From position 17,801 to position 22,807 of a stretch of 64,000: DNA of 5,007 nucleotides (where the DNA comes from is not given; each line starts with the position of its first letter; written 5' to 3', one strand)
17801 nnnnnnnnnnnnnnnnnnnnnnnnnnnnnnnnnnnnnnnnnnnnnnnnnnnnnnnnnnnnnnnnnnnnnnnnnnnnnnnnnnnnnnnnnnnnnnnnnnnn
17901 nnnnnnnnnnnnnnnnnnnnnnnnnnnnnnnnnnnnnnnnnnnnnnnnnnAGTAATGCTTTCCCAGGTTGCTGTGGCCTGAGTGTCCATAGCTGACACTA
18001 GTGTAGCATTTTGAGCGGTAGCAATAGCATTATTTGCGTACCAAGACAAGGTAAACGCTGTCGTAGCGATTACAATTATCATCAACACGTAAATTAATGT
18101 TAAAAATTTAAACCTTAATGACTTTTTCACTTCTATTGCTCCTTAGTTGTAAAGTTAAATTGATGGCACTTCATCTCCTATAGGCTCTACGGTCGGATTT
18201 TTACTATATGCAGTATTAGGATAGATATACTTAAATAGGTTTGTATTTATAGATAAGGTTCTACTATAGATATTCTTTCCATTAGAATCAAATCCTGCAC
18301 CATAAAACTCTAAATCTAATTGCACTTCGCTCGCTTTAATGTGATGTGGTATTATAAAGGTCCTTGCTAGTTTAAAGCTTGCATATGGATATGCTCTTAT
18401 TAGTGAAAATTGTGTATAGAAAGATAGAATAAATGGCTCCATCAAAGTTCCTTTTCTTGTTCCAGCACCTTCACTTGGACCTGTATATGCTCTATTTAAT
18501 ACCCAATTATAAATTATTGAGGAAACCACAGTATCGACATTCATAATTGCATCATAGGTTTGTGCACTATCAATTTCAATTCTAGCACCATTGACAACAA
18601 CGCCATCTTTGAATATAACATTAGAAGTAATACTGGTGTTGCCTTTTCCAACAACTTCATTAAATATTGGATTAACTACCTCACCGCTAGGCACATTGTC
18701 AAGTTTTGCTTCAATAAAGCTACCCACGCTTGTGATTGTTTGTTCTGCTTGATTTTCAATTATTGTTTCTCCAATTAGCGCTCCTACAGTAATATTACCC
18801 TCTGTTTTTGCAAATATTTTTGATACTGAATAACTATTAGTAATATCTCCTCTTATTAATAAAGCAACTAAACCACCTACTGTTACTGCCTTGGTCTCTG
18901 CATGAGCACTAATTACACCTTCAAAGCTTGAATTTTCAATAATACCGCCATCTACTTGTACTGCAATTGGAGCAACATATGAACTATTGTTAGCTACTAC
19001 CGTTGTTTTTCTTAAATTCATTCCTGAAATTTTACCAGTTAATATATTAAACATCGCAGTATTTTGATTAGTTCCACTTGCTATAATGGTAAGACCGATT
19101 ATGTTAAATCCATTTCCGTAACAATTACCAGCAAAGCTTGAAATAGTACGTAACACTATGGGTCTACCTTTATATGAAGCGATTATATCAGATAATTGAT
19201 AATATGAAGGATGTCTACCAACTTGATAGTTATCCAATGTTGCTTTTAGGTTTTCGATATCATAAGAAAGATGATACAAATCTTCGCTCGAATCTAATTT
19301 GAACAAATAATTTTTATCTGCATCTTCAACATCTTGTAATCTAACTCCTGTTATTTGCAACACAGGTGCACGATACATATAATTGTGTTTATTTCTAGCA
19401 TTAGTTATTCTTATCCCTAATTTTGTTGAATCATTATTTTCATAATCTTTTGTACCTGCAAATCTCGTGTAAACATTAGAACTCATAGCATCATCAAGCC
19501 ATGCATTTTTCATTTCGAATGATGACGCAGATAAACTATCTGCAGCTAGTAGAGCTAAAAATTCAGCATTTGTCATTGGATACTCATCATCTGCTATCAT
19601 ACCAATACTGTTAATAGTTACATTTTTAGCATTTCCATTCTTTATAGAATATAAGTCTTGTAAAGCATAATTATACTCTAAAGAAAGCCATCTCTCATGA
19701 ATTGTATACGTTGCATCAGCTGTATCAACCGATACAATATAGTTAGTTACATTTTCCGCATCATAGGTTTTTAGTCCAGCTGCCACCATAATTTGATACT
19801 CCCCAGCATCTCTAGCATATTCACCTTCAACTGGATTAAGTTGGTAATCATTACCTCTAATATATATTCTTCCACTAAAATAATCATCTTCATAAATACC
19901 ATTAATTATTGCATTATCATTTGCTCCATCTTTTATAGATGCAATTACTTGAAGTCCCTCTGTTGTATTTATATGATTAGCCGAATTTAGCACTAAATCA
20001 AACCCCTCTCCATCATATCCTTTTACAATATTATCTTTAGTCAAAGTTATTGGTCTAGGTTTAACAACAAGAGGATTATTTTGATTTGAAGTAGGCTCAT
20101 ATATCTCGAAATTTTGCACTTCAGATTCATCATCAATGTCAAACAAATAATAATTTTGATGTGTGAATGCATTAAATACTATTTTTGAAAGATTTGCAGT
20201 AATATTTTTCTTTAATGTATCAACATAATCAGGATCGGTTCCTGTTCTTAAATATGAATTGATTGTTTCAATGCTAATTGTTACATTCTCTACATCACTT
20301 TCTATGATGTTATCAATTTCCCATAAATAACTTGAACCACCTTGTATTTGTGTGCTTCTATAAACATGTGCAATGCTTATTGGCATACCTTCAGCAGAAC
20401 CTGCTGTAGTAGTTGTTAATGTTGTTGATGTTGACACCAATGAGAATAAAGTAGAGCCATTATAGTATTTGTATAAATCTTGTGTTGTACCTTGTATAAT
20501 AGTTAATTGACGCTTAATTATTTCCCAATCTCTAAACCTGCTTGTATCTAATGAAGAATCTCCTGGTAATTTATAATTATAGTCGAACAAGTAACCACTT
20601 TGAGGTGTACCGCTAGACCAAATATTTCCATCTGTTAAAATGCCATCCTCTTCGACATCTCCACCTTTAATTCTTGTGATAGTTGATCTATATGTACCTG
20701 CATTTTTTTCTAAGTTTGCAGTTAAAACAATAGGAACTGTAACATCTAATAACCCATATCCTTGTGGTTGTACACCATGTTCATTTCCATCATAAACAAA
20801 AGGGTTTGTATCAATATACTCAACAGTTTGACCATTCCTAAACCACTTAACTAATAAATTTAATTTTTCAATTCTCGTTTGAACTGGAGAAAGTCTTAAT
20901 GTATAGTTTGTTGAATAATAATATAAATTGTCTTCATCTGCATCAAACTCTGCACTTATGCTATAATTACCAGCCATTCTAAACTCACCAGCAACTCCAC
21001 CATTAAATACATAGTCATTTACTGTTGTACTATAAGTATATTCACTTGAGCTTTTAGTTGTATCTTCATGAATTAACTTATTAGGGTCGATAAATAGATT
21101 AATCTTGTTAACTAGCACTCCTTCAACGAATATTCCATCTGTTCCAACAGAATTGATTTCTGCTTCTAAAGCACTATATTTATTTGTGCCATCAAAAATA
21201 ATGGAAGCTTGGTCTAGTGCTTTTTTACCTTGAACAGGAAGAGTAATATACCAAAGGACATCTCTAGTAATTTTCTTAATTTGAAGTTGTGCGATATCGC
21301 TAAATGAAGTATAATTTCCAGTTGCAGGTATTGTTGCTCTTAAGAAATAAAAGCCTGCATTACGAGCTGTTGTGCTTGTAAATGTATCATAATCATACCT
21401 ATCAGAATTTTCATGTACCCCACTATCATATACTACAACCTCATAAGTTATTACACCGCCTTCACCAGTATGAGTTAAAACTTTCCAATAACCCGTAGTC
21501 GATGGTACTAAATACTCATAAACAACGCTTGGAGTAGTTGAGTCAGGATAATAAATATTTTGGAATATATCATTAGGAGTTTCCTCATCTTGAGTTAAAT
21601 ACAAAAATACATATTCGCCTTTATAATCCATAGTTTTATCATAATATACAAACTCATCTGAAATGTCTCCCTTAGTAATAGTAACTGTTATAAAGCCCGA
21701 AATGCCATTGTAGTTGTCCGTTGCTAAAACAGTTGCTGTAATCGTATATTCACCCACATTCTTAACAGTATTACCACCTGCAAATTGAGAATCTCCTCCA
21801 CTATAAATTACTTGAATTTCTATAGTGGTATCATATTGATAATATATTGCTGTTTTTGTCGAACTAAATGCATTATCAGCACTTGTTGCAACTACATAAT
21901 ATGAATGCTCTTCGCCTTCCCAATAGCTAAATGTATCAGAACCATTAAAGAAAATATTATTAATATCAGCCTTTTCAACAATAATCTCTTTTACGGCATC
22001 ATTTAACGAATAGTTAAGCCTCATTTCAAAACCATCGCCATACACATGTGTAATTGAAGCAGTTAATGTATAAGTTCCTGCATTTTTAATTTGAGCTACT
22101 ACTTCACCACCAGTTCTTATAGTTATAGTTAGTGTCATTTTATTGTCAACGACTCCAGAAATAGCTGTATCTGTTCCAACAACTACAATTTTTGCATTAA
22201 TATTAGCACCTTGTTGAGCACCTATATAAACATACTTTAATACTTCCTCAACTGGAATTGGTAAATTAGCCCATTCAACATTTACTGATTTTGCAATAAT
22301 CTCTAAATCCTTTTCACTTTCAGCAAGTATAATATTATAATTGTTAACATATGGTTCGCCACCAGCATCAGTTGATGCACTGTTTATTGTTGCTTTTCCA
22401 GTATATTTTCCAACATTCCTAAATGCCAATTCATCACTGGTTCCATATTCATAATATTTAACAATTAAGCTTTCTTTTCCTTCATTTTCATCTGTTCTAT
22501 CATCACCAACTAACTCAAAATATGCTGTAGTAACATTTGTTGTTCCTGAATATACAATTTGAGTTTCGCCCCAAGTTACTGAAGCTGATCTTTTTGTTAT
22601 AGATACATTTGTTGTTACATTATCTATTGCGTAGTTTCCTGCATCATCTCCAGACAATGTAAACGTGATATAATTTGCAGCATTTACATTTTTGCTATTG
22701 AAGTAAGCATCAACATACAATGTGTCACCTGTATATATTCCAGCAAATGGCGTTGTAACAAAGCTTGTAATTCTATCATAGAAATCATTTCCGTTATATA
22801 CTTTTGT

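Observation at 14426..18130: Three co-transcribed accessory proteins share a TasA/camelysin-like (SipW-type) N-terminus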

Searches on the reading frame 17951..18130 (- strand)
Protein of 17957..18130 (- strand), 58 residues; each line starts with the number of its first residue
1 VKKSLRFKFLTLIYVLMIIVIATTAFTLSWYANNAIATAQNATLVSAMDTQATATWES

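Call 26: search_protein_families(library=ncbifam, proteins=[window:17957-18130:-], max_evalue=10)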
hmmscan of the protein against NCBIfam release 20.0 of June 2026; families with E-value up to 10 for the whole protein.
seq(58 aa): 6 families
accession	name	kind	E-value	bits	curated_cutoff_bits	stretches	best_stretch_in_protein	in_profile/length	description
NF045846.1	MSC0882_dom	subfamily_domain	0.0055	15.9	60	1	2-37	4-39/244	MSC_0882 family membrane protein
NF002357.0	PRK01318.2-4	equivalog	0.011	14.5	479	1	7-53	476-521/532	membrane protein insertase YidC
NF042931.1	SAG1386_EF1546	equivalog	0.013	15.6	80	1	3-43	24-64/158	SAG1386/EF1546 family surface-associated protein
NF008468.0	PRK11360.1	equivalog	0.03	12.7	646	1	2-49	9-56/616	two-component system sensor histidine kinase AtoS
NF033872.1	SidA_fam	subfamily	0.048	12.5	60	1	2-48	81-126/379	T4SS effector SidA family protein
NF045900.1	HisKinCpxALeg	equivalog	0.68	8.6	800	1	3-58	2-57/451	two-component system sensor histidine kinase CpxA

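Call 74: search_protein_families(library=ncbifam, alignment_id=A10, max_evalue=1)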
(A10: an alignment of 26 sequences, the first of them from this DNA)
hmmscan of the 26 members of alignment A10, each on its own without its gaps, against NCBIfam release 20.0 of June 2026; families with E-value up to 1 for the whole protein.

A. member 1, seq(60 aa): 6 families
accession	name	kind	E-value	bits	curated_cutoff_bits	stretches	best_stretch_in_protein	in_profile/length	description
NF045846.1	MSC0882_dom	subfamily_domain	0.0051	16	60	1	2-37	4-39/244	MSC_0882 family membrane protein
NF002357.0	PRK01318.2-4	equivalog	0.013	14.3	479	1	7-54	476-522/532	membrane protein insertase YidC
NF042931.1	SAG1386_EF1546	equivalog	0.016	15.3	80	1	3-43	24-64/158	SAG1386/EF1546 family surface-associated protein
NF008468.0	PRK11360.1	equivalog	0.028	12.8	646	1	2-50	9-57/616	two-component system sensor histidine kinase AtoS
NF033872.1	SidA_fam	subfamily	0.06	12.2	60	1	2-48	81-126/379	T4SS effector SidA family protein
NF045900.1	HisKinCpxALeg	equivalog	0.58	8.8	800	1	3-58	2-57/451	two-component system sensor histidine kinase CpxA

B. families by the number of members that match (of 26 scanned): 51 families (the first 25 are shown)
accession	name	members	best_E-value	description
TIGR04088.1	cognate_SipW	6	0.00077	SipW-dependent-type signal peptide-containing protein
NF005435.1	PRK07021.1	6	0.033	flagellar basal body-associated protein FliL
NF004285.1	PRK05696.1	5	0.0068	flagellar basal body-associated protein FliL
NF008025.0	PRK10755.1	2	0.015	two-component system sensor histidine kinase PmrB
NF047378.1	photo_II_Psb35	2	0.084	photosystem II assembly protein Psb35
TIGR01906.1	integ_TIGR01906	1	0.00049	TIGR01906 family membrane protein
NF040912.1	SGM_5486_fam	1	0.00075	SGM_5486 family transporter-associated protein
TIGR00796.1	livcs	1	0.0039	branched-chain amino acid transport system II carrier protein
NF045846.1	MSC0882_dom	1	0.0051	MSC_0882 family membrane protein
TIGR04313.1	aro_clust_Mycop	1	0.012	aromatic motif membrane protein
NF053559.1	LolB1_Flavo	1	0.012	lipoprotein insertase outer membrane protein LolB1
NF047648.1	MIGRI_fam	1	0.012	protein MIGRI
NF002357.0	PRK01318.2-4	1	0.013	membrane protein insertase YidC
NF042931.1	SAG1386_EF1546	1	0.016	SAG1386/EF1546 family surface-associated protein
NF045961.1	MAG5150_fam_LP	1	0.017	MAG5150 family histidine triad lipoprotein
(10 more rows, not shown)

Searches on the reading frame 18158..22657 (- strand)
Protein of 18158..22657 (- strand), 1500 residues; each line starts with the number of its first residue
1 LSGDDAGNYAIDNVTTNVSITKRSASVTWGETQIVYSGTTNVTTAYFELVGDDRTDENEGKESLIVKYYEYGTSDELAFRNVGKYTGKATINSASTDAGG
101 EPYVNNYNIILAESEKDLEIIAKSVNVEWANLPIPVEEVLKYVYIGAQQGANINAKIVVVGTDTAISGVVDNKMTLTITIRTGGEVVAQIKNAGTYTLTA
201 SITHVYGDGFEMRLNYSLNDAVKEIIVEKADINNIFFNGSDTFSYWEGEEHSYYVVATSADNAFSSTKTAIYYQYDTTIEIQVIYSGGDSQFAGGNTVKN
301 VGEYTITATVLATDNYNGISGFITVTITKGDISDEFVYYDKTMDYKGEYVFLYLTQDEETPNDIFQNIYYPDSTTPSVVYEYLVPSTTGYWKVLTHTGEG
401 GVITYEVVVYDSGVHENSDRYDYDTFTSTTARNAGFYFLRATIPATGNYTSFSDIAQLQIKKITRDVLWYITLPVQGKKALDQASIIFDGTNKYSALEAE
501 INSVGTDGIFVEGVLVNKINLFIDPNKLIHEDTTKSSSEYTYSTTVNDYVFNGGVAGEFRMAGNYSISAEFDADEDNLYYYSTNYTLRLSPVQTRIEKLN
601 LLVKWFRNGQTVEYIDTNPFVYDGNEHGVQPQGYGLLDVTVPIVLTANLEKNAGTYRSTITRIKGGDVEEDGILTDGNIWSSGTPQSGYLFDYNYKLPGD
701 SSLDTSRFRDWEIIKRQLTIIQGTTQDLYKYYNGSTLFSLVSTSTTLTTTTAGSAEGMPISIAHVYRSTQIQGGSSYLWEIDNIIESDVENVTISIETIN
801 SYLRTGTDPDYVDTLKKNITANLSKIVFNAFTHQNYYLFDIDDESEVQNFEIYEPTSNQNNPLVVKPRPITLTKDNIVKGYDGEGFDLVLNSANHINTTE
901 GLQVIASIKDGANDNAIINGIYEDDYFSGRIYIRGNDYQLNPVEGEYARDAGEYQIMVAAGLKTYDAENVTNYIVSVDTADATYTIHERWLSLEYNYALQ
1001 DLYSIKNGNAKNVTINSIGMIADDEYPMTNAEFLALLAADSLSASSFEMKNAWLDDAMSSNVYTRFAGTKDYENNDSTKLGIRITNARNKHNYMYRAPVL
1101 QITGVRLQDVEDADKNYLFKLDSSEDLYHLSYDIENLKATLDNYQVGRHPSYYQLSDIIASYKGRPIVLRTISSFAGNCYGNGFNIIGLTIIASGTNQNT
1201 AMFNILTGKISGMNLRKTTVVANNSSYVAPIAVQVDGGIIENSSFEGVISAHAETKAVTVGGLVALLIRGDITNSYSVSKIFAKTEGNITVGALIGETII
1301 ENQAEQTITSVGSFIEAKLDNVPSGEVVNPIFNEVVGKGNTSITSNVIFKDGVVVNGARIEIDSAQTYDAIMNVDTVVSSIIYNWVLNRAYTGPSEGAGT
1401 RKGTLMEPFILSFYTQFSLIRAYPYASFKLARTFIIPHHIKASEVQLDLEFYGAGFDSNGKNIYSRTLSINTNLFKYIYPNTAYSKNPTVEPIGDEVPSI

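Call 27: search_protein_families(library=pfam, proteins=[window:18158-22657:-], max_evalue=0.01)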
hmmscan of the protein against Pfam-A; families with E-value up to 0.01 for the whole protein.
window:18158-22657:- (1500 aa): 0 families
